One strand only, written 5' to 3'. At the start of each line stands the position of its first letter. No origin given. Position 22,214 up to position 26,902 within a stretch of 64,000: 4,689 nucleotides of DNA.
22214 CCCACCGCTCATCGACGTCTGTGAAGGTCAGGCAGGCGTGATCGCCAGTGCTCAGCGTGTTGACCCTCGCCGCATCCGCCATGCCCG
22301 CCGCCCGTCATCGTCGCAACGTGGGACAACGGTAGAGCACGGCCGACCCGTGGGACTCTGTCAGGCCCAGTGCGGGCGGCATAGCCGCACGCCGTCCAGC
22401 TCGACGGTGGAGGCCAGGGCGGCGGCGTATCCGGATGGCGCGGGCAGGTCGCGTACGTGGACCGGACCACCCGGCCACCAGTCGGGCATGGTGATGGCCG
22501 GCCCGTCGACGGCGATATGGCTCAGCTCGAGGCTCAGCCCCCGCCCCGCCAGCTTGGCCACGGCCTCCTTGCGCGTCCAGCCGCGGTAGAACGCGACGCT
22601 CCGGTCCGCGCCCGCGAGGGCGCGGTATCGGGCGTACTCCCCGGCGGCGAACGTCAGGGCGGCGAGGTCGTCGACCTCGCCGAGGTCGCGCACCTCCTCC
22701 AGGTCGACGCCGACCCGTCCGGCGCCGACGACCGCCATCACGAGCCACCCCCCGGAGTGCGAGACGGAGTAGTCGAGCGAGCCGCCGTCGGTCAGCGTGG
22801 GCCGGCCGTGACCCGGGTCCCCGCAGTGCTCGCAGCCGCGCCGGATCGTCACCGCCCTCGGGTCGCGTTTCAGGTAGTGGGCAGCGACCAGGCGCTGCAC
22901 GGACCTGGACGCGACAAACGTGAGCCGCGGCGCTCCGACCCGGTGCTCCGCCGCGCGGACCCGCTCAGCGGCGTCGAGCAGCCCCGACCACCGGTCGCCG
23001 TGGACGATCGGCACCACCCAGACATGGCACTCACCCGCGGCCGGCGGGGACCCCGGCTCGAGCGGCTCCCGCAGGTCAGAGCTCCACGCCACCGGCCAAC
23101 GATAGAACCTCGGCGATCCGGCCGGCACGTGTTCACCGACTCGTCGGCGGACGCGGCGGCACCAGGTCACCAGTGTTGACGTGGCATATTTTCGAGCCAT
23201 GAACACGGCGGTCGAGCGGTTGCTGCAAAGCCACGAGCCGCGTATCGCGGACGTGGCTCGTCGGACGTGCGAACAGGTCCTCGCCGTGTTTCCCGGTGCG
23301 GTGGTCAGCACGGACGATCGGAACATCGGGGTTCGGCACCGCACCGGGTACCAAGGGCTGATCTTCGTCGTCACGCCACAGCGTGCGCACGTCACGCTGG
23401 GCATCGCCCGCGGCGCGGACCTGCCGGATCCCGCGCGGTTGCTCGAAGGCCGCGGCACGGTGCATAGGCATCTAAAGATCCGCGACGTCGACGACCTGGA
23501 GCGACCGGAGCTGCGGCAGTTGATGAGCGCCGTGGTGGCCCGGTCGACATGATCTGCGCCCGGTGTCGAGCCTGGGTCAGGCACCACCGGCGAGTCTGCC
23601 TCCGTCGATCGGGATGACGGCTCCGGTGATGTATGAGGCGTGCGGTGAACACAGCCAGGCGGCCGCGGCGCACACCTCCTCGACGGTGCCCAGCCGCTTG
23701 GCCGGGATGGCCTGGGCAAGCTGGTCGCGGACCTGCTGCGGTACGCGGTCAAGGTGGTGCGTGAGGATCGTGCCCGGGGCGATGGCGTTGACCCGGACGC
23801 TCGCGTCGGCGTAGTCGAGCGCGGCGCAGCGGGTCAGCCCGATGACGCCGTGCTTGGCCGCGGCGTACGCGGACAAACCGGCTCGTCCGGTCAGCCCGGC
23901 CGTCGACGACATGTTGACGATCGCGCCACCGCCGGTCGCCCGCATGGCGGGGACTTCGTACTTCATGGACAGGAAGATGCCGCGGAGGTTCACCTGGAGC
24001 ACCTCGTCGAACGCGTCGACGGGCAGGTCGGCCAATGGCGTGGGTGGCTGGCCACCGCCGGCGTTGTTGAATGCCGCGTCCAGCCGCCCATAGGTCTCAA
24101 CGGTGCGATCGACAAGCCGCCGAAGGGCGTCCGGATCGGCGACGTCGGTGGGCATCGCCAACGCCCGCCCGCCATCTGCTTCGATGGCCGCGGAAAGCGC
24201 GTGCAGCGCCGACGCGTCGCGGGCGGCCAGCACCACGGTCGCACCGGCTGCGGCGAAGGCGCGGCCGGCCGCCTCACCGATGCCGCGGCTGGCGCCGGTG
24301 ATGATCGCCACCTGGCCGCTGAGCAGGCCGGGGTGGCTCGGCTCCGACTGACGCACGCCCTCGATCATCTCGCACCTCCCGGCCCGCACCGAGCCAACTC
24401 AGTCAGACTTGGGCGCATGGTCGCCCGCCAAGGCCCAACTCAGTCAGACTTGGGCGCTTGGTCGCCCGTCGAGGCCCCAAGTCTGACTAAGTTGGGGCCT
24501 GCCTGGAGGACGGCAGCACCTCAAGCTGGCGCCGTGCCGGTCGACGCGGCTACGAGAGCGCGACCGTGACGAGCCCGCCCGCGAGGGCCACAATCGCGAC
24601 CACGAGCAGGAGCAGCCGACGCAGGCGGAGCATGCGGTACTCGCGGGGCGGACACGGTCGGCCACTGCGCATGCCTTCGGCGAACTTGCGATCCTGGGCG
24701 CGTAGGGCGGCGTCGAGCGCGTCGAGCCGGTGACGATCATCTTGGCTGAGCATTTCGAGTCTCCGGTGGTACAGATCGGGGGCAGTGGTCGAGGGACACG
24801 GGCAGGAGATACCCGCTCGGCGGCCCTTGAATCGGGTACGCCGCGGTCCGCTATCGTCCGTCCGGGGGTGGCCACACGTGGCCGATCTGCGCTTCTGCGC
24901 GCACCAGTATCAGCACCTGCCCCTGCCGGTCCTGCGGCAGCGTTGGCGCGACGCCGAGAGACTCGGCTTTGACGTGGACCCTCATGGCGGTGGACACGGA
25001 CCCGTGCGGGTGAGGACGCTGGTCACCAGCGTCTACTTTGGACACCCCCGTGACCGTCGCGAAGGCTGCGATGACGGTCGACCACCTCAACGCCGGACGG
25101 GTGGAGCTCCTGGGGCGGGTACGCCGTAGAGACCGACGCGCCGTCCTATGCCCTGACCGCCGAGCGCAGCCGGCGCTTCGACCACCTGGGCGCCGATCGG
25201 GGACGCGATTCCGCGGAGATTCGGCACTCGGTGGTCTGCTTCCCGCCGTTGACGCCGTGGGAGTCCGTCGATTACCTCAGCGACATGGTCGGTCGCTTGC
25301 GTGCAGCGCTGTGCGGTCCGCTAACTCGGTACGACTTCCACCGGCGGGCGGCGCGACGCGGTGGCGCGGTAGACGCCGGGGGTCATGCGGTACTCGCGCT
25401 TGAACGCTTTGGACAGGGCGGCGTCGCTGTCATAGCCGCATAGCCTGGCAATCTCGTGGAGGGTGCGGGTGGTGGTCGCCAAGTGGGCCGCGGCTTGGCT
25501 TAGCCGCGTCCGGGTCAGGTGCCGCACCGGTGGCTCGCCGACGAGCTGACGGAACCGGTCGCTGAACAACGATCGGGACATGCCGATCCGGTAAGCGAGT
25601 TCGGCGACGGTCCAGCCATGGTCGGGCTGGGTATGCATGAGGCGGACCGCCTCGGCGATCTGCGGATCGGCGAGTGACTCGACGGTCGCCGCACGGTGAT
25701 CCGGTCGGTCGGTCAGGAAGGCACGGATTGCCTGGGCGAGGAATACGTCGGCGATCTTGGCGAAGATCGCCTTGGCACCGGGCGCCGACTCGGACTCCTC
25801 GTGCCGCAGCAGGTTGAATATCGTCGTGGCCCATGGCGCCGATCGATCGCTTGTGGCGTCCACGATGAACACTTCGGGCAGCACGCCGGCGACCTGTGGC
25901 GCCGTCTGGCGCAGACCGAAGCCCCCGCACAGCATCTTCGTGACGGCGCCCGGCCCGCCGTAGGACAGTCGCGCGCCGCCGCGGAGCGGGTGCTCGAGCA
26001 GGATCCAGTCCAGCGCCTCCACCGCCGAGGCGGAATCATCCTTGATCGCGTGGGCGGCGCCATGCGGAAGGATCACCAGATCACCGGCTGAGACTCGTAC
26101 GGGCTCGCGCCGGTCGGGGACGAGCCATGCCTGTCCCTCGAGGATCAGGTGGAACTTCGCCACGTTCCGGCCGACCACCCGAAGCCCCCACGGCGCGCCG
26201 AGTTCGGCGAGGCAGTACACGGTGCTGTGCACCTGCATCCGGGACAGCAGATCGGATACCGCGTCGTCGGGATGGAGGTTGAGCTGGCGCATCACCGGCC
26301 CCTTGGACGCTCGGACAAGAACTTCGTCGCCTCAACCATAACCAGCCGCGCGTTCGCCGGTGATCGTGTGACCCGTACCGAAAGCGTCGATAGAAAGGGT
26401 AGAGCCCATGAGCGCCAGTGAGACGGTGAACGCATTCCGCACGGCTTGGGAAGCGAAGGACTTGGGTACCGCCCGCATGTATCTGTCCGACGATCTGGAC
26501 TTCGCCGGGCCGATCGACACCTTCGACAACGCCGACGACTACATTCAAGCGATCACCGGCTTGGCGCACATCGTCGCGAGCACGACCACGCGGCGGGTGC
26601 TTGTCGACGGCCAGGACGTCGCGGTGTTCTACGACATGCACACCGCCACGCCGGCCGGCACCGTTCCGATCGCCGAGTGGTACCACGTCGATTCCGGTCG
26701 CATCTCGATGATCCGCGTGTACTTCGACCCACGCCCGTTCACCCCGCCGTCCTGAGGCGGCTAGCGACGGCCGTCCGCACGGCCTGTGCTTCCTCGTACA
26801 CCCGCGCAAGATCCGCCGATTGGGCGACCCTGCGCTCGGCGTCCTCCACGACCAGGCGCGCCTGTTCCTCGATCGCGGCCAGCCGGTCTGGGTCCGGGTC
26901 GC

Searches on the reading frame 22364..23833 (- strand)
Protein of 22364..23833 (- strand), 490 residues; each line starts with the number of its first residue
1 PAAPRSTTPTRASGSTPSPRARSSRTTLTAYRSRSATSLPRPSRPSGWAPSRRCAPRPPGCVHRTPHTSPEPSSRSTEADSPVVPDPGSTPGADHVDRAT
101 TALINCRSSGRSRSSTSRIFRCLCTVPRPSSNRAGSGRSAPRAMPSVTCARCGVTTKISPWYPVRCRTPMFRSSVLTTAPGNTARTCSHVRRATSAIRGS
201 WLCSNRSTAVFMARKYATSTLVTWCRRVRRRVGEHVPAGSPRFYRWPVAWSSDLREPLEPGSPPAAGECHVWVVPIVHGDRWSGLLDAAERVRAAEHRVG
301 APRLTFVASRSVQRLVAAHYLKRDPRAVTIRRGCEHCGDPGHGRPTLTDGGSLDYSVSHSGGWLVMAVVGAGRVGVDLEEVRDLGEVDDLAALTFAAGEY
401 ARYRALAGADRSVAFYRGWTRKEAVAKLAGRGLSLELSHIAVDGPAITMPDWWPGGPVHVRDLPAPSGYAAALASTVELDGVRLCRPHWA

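Call 9: search_protein_families(library=pfam, proteins=[window:22364-23833:-], max_evalue=0.001)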
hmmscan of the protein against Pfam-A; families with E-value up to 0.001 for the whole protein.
window:22364-23833:- (490 aa): 1 family
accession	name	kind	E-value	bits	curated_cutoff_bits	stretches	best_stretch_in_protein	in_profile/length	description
PF01648.25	ACPS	-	2.3e-11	44.1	25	1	373-443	1-77/111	4'-phosphopantetheinyl transferase superfamily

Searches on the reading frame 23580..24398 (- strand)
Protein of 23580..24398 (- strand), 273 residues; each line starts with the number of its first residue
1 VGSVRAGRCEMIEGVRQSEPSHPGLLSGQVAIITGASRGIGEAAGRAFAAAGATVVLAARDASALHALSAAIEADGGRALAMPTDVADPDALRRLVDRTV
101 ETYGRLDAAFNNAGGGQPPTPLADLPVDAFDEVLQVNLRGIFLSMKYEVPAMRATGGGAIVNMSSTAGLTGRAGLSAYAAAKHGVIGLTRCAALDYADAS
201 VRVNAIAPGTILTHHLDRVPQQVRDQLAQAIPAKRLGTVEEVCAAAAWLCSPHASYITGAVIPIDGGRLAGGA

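Call 9: search_protein_families(library=pfam, proteins=[window:23580-24398:-], max_evalue=0.001)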
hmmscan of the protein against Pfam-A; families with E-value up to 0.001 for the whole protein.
window:23580-24398:- (273 aa): 3 families
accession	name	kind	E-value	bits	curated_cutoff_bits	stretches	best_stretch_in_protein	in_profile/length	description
PF13561.12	adh_short_C2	-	6e-63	213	27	1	35-267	1-234/236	Enoyl-(Acyl carrier protein) reductase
PF00106.31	adh_short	-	5.2e-54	183.1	26.6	1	29-221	1-192/195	short chain dehydrogenase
PF08659.16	KR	-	5.5e-12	46.4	22.6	1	31-182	3-153/180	KR domain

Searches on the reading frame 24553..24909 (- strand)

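Call 9: search_protein_families(library=pfam, proteins=[window:24553-24909:-], max_evalue=0.001)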
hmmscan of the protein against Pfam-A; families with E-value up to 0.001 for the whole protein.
window:24553-24909:- (119 aa): 1 family
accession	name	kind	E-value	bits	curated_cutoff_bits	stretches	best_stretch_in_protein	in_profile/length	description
PF11239.13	DUF3040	-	1.7e-10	41.5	24.7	1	53-116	2-65/84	Protein of unknown function (DUF3040)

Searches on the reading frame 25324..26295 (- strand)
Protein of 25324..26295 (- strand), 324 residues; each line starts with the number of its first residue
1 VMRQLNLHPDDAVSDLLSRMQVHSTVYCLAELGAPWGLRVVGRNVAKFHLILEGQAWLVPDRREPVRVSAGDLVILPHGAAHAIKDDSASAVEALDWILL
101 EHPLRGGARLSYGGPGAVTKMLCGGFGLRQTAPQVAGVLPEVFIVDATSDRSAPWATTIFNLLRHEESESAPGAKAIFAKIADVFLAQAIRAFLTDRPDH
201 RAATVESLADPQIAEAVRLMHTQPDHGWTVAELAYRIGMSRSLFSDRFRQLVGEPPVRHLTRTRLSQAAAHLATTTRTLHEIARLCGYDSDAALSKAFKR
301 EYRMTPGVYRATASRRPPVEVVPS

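Call 84: search_protein_families(library=pfam, proteins=[window:25324-26295:-], max_evalue=0.001)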
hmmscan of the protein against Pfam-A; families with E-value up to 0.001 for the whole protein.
window:25324-26295:- (324 aa): 4 families
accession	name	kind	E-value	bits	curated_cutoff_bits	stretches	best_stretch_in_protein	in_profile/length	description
PF12852.13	Cupin_6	-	4.8e-41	141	26.7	1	11-194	1-182/183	Cupin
PF12833.13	HTH_18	-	4.1e-18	65.9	33.6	1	233-311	1-79/80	Helix-turn-helix domain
PF00165.29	HTH_AraC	-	2.6e-13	50.2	26.6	2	220-254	1-35/42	Bacterial regulatory helix-turn-helix proteins, AraC family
PF07883.17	Cupin_2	-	0.00038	20.5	27.2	1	47-97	20-69/70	Cupin domain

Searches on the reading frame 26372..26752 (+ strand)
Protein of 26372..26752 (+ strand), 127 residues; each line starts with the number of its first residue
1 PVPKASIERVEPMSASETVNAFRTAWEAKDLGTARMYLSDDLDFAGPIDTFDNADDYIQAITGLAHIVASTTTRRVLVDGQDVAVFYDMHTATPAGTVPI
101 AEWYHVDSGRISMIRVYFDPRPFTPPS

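Call 84: search_protein_families(library=pfam, proteins=[window:26372-26752:+], max_evalue=0.001)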
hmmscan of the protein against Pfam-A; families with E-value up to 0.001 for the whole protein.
window:26372-26752:+ (127 aa): 3 families
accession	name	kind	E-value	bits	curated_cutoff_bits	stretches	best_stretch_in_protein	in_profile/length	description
PF12680.13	SnoaL_2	-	6.3e-09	36.8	27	1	19-112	1-100/102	SnoaL-like domain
PF16247.11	DUF4904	-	4.5e-05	23.7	27.7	1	17-121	8-111/129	Domain of unknown function (DUF4904)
PF14534.12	DUF4440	-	0.00041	21.2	25.2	1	18-100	4-88/107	Domain of unknown function (DUF4440)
